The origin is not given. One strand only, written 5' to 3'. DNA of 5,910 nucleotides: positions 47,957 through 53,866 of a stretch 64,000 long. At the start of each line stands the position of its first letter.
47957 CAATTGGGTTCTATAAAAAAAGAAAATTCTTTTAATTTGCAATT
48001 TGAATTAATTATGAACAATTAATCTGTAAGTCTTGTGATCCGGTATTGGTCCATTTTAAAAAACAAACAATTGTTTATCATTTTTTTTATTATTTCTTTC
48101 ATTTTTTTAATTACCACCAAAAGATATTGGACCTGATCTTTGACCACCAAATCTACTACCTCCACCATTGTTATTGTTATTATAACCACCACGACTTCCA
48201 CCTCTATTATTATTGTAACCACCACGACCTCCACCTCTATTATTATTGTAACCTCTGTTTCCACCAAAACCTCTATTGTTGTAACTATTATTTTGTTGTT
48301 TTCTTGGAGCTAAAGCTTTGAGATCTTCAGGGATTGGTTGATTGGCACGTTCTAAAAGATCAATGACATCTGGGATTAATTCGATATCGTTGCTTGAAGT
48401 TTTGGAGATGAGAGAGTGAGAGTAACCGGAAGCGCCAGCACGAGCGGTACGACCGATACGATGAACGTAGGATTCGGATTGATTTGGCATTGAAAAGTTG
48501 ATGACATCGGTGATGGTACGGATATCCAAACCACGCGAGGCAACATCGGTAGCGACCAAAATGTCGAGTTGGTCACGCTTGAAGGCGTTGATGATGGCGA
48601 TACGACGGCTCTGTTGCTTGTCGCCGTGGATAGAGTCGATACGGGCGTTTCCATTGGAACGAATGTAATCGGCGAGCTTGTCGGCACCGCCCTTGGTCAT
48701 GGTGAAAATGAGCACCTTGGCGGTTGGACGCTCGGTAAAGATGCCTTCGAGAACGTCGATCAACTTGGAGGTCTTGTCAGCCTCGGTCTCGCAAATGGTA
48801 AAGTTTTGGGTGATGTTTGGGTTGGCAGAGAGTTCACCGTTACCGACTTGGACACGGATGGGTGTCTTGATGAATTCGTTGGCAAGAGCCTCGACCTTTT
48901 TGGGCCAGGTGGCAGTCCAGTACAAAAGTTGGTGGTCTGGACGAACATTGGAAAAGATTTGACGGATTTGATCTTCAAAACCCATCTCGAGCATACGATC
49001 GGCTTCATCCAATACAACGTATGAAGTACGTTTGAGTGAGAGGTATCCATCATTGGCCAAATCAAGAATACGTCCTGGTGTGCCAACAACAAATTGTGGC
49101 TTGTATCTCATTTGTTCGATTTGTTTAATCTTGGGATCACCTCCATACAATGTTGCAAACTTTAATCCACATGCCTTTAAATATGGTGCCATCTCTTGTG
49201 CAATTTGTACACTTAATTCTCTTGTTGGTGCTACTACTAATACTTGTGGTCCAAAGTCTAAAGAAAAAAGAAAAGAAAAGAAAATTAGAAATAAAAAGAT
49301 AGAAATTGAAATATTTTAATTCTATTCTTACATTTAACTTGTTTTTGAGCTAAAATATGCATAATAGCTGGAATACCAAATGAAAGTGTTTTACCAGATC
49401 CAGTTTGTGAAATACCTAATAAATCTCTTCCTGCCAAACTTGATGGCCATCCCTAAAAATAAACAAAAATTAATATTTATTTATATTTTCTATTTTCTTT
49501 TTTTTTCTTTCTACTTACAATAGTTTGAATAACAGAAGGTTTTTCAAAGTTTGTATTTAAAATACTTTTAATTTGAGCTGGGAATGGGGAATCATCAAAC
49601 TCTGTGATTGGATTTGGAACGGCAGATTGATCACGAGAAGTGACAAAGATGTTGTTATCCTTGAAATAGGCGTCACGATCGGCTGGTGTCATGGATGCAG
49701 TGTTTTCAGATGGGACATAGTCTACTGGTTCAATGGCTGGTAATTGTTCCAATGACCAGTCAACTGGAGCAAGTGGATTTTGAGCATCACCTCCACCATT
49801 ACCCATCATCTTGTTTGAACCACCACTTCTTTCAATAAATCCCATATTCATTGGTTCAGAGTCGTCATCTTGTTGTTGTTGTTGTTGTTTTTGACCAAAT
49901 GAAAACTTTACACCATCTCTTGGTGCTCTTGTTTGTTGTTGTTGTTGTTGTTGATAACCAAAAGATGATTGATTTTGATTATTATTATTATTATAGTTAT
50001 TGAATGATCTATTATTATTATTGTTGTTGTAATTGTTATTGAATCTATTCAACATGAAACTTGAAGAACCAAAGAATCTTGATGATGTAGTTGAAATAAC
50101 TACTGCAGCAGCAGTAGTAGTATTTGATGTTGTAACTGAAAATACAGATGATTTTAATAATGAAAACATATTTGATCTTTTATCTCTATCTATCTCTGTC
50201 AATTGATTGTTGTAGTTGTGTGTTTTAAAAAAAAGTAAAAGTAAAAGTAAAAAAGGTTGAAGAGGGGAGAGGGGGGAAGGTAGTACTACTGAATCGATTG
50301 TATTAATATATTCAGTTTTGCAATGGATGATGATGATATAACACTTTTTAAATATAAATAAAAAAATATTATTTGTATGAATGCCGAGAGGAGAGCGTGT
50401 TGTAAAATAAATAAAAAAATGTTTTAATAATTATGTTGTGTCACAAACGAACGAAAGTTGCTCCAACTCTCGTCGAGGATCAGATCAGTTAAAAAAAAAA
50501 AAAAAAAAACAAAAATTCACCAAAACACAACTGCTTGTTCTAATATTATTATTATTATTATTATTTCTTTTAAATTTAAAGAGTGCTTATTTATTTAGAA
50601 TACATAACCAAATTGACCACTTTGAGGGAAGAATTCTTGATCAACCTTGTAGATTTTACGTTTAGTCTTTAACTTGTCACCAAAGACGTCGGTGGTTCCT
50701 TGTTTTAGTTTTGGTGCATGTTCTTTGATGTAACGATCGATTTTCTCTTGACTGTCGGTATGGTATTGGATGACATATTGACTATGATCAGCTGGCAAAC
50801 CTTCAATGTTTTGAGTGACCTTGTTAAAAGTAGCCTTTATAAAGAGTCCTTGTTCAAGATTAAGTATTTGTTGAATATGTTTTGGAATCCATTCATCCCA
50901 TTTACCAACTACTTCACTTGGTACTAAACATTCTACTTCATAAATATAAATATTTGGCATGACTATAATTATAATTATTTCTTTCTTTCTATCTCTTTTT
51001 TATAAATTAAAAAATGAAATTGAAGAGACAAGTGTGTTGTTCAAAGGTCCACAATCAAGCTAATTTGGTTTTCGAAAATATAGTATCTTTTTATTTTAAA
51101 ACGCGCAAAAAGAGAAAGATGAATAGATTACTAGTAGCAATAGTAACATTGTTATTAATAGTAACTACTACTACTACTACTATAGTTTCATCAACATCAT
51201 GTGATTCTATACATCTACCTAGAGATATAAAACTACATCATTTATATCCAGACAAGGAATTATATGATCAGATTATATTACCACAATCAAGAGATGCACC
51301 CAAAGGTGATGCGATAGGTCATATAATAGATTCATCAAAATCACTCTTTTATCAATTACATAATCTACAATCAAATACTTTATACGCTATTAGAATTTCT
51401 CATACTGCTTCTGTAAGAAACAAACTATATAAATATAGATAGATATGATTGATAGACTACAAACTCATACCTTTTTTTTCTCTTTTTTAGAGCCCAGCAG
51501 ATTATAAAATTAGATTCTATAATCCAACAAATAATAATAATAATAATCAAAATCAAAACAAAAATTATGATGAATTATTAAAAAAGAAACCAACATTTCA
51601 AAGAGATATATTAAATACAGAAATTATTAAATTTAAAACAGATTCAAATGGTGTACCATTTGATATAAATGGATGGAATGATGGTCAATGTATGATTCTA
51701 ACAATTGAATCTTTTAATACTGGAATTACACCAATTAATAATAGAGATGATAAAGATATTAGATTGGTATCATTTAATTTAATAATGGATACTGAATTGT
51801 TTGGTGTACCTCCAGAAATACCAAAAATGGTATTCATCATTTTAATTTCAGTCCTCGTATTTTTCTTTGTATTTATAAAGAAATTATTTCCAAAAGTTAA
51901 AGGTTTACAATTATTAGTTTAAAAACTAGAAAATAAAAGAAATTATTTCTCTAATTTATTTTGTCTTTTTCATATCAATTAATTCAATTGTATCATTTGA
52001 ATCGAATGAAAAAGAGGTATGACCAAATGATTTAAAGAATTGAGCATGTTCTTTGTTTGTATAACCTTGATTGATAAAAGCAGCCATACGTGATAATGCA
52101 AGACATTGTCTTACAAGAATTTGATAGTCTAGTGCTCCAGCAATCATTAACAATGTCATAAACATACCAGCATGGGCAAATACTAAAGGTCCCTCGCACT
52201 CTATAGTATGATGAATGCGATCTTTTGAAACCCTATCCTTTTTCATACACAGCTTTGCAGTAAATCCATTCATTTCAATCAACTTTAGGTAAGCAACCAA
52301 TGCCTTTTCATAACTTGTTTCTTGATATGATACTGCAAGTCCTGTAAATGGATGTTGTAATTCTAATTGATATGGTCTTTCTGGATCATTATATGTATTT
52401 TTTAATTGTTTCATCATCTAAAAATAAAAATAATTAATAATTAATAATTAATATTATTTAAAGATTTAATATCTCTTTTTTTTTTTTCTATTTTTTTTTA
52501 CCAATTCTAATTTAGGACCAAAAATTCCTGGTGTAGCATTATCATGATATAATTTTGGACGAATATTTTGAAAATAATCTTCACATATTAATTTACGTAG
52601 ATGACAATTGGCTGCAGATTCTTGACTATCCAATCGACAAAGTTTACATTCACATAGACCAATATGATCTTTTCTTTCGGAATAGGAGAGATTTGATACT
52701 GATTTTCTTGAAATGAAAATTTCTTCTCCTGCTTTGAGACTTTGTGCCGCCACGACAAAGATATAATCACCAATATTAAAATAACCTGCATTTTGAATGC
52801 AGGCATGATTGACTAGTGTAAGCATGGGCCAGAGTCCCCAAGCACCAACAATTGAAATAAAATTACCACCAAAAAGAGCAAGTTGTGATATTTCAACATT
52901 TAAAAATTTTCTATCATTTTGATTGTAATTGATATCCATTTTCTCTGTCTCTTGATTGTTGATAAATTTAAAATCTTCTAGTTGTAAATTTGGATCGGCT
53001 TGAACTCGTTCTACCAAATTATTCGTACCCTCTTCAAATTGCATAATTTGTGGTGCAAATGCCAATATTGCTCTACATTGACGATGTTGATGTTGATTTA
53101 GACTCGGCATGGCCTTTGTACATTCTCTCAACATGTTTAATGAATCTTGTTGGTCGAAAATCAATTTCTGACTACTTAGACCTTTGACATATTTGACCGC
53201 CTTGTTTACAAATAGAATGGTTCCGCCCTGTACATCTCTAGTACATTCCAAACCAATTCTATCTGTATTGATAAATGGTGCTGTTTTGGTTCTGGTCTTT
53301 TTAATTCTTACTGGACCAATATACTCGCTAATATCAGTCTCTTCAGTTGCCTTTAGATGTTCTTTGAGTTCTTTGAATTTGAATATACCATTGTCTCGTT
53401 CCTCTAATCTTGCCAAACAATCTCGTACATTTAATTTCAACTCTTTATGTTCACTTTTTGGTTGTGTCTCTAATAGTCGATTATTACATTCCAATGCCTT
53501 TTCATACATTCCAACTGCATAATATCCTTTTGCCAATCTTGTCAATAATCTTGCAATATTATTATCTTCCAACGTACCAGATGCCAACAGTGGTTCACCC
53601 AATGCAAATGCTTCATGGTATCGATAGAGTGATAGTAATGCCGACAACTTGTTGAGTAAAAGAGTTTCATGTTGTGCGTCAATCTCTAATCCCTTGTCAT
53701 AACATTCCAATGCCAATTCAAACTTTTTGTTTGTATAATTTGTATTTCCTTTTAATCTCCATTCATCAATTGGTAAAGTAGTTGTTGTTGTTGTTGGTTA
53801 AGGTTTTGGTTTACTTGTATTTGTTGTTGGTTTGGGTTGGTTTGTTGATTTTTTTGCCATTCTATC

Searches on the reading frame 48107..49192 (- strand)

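Call 38: search_protein_families(library=pfam, proteins=[window:48107-49192:-], max_evalue=0.0001)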
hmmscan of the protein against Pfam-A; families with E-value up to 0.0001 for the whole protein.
window:48107-49192:- (361 aa): 2 families
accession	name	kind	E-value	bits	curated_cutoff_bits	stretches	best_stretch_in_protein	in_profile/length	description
PF00271.37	Helicase_C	-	1.3e-28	99.9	23.5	1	143-253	5-110/110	Helicase conserved C-terminal domain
PF00270.35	DEAD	-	1.7e-22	80.4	26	1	5-102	69-166/167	DEAD/DEAH box helicase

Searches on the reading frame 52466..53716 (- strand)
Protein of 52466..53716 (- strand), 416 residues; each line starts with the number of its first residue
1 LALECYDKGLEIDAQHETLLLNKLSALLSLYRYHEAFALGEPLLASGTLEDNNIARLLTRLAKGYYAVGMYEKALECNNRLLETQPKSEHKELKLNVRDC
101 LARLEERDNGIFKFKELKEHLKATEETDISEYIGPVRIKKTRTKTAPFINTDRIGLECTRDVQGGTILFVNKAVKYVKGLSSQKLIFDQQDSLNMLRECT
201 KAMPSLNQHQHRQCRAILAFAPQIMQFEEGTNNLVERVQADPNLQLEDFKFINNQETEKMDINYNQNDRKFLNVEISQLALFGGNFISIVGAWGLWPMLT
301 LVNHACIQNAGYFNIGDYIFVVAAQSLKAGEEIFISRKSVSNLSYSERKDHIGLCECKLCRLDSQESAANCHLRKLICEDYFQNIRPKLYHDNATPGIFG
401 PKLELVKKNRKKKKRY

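Call 38: search_protein_families(library=pfam, proteins=[window:52466-53716:-], max_evalue=0.0001)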
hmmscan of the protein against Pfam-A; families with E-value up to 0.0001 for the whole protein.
window:52466-53716:- (416 aa): 2 families
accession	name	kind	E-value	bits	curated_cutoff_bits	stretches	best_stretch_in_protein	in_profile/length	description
PF00515.34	TPR_1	-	7.9e-07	29.1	27.8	0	55-87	1-33/34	Tetratricopeptide repeat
PF00856.33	SET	-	3.2e-06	28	22.4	1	155-336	3-103/105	SET domain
